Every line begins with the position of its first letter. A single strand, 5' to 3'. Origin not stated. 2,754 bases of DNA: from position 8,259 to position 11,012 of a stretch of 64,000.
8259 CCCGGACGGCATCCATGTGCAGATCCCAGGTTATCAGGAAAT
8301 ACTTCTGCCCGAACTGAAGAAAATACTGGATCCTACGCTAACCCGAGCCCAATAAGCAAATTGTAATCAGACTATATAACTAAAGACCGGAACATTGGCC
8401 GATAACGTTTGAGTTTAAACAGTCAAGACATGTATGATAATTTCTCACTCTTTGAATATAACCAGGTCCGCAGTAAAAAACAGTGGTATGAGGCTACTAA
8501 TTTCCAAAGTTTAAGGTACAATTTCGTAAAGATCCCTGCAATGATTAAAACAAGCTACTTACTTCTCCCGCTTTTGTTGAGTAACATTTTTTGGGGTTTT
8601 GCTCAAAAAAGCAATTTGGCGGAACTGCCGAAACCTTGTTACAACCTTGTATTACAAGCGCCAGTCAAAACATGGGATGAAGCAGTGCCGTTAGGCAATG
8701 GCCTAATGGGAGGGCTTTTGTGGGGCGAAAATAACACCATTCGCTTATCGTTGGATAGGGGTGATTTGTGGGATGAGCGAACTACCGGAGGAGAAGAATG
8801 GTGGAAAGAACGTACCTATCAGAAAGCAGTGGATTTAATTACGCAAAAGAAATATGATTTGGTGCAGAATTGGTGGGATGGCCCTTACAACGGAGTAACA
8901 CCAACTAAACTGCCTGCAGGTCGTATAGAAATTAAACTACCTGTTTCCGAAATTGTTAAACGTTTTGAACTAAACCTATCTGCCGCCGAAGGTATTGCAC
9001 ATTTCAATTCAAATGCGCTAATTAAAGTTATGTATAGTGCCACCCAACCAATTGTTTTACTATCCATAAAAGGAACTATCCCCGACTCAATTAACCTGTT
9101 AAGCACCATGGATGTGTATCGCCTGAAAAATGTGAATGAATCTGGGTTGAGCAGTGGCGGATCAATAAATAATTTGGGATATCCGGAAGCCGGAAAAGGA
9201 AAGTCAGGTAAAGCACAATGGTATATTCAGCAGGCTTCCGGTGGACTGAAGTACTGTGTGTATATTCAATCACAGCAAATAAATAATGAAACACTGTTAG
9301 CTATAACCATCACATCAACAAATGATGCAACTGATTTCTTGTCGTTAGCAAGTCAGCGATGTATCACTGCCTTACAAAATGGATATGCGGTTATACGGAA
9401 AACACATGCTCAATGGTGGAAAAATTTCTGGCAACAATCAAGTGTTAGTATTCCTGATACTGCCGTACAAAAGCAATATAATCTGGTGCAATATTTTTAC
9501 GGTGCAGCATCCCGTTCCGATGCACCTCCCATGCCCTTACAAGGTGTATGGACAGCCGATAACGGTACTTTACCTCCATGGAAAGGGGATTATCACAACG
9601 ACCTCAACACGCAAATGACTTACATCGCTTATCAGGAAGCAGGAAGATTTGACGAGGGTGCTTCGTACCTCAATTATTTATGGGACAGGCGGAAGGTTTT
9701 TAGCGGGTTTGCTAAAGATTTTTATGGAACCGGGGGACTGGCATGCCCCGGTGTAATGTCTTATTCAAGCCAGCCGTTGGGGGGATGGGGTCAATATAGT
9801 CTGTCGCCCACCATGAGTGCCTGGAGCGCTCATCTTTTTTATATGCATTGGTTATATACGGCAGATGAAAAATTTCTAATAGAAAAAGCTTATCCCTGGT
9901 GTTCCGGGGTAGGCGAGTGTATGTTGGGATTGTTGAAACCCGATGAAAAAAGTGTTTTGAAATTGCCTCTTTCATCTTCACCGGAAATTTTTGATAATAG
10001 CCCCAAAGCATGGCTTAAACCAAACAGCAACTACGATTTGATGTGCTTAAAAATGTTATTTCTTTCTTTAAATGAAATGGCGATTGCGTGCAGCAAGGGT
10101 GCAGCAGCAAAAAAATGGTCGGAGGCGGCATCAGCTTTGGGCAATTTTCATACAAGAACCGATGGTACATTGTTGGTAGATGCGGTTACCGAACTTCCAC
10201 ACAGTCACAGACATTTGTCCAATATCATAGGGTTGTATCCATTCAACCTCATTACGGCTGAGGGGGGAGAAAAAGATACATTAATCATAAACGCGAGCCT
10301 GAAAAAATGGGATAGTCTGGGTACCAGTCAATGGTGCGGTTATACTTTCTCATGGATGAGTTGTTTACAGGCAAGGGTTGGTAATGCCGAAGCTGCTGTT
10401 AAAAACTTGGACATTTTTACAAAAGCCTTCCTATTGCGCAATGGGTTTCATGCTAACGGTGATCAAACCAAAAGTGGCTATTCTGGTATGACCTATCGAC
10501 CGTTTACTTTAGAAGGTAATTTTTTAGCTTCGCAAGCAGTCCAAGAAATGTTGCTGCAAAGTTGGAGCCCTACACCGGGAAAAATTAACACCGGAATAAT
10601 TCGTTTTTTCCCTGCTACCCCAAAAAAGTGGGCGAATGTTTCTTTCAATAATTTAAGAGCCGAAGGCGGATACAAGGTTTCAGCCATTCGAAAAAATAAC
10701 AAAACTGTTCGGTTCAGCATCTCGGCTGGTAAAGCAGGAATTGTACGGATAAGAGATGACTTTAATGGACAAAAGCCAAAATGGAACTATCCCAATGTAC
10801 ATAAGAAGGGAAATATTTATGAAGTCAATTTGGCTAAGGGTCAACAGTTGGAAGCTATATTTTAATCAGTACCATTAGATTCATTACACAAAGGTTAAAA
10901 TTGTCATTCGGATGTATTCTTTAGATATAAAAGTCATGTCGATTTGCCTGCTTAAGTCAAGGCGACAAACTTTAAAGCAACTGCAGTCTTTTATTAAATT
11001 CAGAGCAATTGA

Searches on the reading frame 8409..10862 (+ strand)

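Call 20: search_protein_families(library=pfam, proteins=[window:8409-10862:+], max_evalue=0.00001)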
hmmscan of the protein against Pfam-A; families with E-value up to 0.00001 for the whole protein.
window:8409-10862:+ (818 aa): 4 families
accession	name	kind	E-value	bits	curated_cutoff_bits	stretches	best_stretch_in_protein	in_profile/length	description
PF22124.2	Glyco_hydro_95_cat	-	8.4e-45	153.8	27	1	353-715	52-408/408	Glycosyl hydrolase family 95 catalytic domain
PF14498.12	Glyco_hyd_65N_2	-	7.3e-09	36.4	27.7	1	81-229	2-155/234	Glycosyl hydrolase family 65, N-terminal domain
PF18961.6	DUF5703_N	-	4.4e-08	33.6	26.7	0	85-125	5-45/287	Domain of unknown function (DUF5703)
PF21307.2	Glyco_hydro_95_C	-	2.7e-07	31.4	27.6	1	728-784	4-60/94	Glycoside hydrolase family 95, C-terminal domain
